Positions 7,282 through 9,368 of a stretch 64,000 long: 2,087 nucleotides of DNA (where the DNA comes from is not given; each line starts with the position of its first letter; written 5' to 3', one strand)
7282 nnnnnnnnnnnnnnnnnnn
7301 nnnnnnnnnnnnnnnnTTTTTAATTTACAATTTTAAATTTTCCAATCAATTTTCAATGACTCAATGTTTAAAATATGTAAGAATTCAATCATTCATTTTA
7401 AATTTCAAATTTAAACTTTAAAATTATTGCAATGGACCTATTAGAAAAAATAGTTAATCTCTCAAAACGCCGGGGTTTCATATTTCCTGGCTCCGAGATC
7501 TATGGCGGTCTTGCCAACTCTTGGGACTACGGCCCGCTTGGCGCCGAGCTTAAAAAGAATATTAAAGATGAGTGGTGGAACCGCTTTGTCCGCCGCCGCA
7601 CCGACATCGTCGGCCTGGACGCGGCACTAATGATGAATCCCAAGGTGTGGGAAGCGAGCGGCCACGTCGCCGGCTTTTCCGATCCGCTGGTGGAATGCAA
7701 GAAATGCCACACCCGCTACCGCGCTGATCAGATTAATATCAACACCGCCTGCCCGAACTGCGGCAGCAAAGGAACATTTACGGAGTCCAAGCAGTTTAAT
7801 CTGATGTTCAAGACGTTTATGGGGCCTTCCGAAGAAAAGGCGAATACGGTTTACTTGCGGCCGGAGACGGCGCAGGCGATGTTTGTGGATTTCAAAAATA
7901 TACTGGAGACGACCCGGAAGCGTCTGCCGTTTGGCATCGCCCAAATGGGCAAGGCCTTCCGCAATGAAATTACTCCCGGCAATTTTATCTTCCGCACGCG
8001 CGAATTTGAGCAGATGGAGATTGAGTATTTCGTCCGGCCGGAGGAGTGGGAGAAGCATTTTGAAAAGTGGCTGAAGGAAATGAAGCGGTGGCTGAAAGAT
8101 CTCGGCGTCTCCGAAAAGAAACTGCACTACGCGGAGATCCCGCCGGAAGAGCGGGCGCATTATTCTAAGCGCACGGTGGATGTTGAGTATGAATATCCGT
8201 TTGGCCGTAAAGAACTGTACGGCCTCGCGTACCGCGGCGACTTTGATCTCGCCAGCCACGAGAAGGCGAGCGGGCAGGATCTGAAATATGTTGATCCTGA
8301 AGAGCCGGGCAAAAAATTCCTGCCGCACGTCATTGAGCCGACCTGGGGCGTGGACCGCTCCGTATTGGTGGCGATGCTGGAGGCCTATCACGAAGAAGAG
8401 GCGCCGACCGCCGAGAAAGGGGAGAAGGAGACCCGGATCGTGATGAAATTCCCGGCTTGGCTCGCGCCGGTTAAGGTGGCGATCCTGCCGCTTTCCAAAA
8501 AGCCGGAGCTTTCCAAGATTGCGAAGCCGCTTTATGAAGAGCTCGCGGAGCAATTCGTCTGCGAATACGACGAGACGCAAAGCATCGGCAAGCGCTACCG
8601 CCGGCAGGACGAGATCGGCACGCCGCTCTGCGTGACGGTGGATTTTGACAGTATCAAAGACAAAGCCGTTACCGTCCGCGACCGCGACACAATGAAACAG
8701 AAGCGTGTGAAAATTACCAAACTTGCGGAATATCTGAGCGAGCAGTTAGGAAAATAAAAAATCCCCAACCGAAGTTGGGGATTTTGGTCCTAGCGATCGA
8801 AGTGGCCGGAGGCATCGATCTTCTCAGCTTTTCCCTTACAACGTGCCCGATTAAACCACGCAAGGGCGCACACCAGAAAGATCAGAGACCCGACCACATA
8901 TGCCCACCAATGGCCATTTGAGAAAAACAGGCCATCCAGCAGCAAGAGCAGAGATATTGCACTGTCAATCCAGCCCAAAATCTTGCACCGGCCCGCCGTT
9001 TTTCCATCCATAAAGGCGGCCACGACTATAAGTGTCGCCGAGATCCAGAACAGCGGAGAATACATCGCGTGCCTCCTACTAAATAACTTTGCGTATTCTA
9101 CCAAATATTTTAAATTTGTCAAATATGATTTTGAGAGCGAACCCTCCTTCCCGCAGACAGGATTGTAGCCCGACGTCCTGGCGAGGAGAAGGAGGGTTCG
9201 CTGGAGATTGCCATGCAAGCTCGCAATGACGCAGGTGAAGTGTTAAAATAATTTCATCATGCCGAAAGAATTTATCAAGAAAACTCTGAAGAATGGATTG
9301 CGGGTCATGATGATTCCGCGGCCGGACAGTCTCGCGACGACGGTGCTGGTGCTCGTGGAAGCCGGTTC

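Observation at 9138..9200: Conserved 63-nt structured repeat present twice (9138-9200 and 57384-57444)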

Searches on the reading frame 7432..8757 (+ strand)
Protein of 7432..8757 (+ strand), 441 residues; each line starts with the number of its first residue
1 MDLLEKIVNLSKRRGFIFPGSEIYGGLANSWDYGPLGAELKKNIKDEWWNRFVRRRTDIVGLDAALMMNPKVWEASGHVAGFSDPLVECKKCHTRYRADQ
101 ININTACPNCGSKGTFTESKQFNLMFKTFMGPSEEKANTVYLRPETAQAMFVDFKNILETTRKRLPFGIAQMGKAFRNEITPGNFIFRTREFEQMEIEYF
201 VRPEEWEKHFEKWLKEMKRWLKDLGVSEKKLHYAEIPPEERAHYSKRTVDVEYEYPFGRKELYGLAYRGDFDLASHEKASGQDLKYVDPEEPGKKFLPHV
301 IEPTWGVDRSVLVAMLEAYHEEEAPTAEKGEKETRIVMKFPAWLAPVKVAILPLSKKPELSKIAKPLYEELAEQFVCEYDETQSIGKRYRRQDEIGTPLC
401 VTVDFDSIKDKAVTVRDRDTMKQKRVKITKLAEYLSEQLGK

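Call 18: find_encoding_contigs(protein=window:7432-8757:+, flank=10000, max_places=10)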
Protein window:7432-8757:+ (441 aa): 1 contig read that carries it; 1 place shown.
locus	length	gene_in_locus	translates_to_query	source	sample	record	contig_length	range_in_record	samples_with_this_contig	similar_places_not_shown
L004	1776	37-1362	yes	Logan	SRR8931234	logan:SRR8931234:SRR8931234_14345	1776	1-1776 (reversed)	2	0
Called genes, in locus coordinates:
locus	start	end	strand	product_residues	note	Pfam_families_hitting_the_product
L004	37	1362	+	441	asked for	PF00587:tRNA-synt_2b, PF03129:HGTP_anticodon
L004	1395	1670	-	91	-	-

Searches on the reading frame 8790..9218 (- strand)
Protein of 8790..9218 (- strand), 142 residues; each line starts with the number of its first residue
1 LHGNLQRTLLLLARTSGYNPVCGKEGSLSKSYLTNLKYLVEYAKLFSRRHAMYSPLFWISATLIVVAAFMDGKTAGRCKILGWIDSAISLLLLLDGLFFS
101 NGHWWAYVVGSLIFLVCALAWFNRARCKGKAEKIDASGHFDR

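Call 77: search_protein_families(library=pfam, proteins=[window:8790-9218:-], max_evalue=0.001)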
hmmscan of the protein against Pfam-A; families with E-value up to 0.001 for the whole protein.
window:8790-9218:- (142 aa): 0 families
